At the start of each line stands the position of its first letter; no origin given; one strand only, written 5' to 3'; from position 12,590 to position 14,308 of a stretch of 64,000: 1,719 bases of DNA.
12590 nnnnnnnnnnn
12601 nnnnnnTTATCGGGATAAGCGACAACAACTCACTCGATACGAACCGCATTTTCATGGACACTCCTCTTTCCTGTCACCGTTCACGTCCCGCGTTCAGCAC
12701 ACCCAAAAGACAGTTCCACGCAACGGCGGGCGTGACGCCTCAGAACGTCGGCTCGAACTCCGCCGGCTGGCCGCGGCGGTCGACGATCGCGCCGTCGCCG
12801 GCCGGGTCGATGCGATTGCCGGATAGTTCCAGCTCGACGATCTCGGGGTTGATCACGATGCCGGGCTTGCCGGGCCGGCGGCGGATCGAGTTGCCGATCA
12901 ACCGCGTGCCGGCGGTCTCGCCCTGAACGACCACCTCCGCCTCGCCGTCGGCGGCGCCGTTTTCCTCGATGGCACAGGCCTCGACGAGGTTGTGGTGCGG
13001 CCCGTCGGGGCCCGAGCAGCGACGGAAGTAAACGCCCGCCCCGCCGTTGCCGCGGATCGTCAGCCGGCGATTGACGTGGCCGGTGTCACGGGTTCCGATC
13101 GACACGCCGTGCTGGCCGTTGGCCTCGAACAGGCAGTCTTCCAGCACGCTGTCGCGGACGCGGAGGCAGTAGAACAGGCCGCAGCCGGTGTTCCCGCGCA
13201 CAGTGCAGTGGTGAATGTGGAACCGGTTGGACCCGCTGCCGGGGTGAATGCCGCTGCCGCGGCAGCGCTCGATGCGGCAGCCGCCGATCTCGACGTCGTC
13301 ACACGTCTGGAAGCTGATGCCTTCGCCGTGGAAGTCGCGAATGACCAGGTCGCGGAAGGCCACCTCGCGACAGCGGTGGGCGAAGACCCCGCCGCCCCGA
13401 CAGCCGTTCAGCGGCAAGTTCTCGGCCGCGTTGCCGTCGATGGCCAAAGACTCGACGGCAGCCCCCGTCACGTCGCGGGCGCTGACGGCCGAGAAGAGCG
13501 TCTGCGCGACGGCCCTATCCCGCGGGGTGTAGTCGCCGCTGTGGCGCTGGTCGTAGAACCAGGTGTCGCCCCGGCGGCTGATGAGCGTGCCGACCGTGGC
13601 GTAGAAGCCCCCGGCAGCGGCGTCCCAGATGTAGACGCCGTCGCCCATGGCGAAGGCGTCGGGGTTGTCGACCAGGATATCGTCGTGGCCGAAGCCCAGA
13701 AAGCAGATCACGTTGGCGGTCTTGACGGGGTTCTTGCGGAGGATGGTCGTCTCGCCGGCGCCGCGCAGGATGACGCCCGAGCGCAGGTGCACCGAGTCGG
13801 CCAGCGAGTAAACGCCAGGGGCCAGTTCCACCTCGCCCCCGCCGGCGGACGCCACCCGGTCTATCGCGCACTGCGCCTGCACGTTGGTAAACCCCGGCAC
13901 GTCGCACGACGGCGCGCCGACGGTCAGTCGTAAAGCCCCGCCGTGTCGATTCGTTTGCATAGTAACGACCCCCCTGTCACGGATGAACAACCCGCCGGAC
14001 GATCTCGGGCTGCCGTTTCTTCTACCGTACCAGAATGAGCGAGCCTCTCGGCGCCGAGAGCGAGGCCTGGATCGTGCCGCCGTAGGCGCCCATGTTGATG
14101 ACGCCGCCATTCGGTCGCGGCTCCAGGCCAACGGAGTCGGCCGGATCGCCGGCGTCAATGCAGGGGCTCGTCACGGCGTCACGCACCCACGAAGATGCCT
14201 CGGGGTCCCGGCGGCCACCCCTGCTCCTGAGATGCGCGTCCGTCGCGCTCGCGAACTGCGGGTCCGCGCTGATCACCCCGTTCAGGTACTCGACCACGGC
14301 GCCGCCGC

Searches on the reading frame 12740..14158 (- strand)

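Call 57: search_protein_families(library=pfam, proteins=[window:12740-14158:-], max_evalue=0.0001)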
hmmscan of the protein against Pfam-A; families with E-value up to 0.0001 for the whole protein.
window:12740-14158:- (472 aa): 2 families
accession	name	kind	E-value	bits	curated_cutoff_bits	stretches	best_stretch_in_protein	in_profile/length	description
PF13229.12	Beta_helix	-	3.5e-17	62.9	25.9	1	241-329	55-143/158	Right handed beta helix region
PF05048.19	NosD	-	1.1e-06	28.7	23.6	1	278-401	38-150/212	Periplasmic copper-binding protein (NosD)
